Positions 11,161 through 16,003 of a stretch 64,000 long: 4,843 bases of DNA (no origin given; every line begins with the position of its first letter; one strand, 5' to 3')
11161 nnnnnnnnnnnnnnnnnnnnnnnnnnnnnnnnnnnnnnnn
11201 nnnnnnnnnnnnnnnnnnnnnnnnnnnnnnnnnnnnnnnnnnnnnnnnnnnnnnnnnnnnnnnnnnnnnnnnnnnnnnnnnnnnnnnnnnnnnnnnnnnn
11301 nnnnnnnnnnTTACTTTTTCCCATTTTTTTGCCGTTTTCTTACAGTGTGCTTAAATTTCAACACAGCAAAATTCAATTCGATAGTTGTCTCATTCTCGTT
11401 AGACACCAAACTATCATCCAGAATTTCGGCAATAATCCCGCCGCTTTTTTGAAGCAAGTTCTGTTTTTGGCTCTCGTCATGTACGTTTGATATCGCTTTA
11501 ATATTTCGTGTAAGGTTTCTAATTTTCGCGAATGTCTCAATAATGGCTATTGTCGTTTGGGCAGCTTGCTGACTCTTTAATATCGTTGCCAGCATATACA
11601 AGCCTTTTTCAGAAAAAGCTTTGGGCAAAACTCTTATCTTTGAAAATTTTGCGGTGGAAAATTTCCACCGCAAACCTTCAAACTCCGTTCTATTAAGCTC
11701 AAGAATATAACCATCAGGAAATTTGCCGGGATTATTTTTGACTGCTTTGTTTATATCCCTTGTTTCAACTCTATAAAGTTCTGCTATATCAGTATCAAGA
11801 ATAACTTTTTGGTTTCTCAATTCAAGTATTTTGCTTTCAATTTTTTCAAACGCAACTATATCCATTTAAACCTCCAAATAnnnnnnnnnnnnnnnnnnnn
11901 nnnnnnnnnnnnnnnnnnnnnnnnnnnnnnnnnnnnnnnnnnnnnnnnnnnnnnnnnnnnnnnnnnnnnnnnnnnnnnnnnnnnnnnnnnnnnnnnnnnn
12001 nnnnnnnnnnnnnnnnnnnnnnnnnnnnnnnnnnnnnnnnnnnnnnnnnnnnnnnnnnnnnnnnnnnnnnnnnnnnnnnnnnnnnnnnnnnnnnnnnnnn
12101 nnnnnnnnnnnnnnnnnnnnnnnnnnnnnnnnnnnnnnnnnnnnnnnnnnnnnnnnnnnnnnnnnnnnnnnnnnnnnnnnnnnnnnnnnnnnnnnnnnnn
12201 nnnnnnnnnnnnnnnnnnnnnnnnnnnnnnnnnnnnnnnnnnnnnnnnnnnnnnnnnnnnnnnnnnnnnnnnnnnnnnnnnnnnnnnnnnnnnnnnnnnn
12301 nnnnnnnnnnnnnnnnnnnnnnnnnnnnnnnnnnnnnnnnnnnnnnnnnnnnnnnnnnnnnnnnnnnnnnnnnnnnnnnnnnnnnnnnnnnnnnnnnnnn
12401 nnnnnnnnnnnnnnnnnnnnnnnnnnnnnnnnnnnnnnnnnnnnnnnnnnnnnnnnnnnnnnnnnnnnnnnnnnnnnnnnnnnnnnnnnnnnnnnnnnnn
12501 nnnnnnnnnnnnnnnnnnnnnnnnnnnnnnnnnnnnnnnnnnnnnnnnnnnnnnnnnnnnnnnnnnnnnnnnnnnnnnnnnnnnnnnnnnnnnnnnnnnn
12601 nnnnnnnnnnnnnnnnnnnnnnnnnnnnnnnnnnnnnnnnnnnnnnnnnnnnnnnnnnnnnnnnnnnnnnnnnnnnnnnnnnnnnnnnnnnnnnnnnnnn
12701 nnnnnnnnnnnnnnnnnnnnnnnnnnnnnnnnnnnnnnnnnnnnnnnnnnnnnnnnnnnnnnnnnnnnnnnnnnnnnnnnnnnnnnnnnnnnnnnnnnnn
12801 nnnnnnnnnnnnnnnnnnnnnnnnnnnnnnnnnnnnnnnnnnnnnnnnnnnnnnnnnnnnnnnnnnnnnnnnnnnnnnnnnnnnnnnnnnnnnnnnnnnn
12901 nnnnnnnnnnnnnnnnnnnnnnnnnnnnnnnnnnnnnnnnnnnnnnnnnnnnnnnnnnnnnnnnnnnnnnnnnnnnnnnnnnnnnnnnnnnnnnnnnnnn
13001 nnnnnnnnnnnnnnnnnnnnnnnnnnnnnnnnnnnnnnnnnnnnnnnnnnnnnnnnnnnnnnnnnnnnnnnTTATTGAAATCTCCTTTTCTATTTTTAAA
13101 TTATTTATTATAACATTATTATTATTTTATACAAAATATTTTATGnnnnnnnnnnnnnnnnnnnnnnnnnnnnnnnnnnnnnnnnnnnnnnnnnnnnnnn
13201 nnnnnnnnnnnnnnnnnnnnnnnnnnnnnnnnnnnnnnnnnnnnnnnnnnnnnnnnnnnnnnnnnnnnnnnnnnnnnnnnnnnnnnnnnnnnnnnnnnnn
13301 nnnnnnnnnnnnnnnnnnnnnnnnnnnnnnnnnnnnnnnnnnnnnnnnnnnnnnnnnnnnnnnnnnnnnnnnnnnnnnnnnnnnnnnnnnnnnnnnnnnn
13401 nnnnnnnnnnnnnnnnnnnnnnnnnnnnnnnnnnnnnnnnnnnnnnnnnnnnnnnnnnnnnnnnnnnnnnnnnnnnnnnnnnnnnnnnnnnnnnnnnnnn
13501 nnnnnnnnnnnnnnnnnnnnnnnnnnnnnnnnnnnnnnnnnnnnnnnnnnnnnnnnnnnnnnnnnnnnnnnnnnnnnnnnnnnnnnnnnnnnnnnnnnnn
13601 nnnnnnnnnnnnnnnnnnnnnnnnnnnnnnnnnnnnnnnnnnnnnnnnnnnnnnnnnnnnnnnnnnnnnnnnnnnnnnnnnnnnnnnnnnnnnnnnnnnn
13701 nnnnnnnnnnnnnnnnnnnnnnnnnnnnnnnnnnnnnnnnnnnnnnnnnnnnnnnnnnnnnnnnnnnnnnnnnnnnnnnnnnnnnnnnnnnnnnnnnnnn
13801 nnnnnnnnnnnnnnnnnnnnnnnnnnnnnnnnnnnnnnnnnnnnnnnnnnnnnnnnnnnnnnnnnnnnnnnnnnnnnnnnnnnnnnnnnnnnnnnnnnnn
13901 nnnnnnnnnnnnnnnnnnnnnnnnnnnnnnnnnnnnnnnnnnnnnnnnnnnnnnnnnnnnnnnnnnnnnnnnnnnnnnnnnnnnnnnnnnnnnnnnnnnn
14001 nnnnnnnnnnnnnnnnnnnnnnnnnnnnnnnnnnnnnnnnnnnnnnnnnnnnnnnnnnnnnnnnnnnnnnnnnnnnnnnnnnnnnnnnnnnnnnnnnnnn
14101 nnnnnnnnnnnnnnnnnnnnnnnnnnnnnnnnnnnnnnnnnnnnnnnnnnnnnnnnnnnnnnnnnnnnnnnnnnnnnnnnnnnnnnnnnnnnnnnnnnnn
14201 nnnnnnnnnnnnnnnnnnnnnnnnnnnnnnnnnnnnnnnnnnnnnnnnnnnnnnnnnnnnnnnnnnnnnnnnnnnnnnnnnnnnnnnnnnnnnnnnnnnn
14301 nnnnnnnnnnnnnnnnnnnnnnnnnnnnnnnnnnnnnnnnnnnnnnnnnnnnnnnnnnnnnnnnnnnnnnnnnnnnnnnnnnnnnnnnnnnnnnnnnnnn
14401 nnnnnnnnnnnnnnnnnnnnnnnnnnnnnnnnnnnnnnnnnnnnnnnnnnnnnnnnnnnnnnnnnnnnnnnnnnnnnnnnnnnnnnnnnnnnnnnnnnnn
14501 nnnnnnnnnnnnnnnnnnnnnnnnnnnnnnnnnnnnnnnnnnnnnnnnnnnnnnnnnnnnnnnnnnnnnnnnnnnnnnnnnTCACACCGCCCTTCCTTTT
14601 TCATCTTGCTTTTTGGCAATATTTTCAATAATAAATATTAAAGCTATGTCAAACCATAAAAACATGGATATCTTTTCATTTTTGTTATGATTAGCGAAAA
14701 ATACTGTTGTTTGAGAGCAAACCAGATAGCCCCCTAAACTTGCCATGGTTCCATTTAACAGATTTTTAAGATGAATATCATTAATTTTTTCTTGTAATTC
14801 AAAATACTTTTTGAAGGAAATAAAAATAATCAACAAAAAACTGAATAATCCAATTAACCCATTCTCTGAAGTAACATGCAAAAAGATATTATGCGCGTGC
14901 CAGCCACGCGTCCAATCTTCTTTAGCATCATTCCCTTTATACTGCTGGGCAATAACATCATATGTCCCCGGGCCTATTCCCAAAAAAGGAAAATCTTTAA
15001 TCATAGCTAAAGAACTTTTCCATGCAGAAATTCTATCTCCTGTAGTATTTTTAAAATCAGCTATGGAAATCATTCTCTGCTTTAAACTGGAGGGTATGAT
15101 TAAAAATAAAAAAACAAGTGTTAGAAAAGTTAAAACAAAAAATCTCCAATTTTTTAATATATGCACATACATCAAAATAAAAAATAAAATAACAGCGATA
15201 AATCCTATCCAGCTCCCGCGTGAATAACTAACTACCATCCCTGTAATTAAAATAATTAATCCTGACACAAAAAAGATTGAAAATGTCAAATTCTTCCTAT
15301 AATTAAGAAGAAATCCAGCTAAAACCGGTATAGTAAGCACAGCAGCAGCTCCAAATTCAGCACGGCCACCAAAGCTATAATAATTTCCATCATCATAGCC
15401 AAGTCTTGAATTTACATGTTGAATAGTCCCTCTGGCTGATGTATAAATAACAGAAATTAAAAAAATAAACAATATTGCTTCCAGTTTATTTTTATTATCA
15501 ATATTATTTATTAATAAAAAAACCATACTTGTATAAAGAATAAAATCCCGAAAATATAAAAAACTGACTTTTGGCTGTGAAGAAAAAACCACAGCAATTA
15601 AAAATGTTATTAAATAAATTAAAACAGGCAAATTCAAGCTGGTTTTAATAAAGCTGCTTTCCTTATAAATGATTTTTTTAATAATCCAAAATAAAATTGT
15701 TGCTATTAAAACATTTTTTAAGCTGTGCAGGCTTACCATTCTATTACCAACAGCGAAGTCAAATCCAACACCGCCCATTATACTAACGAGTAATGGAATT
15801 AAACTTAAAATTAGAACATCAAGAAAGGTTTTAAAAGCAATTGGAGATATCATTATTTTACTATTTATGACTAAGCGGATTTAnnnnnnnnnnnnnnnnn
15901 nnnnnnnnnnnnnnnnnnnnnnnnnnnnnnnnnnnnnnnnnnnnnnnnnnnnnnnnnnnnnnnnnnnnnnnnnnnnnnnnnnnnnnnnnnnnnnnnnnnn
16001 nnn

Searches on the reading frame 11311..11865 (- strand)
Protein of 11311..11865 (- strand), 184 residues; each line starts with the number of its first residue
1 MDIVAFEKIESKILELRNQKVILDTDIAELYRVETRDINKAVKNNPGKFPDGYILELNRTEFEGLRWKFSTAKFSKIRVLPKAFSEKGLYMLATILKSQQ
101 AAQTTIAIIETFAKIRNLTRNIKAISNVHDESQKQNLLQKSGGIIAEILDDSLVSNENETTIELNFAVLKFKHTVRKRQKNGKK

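Call 60: search_protein_families(library=pfam, proteins=[window:11311-11865:-], max_evalue=0.00001)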
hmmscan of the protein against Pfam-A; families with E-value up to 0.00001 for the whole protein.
window:11311-11865:- (184 aa): 1 family
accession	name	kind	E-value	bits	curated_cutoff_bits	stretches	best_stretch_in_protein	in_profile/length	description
PF10543.14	ORF6N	-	1.9e-27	95.8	27.8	1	11-95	1-86/86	ORF6N domain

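Call 69: search_protein_families(library=padloc, proteins=[window:11311-11865:-], max_evalue=0.001)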
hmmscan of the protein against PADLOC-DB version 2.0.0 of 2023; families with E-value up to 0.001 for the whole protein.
window:11311-11865:- (184 aa): 3 families
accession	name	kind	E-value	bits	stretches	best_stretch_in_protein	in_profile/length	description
PDLC04849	PDC-S05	-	1.1e-77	257.9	1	3-180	4-182/183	-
PDLC04856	PDC-S05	-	2.7e-47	158.8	1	3-179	6-168/177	-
PDLC04869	PDC-S05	-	4.3e-39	132.5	1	4-139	12-149/306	-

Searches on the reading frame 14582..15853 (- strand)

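Call 60: search_protein_families(library=pfam, proteins=[window:14582-15853:-], max_evalue=0.00001)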
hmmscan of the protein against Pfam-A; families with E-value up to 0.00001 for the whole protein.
window:14582-15853:- (423 aa): 1 family
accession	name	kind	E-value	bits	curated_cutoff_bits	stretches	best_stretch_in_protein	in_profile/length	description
PF04932.20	Wzy_C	-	4.3e-25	88.7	31.7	1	199-340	3-149/149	O-Antigen ligase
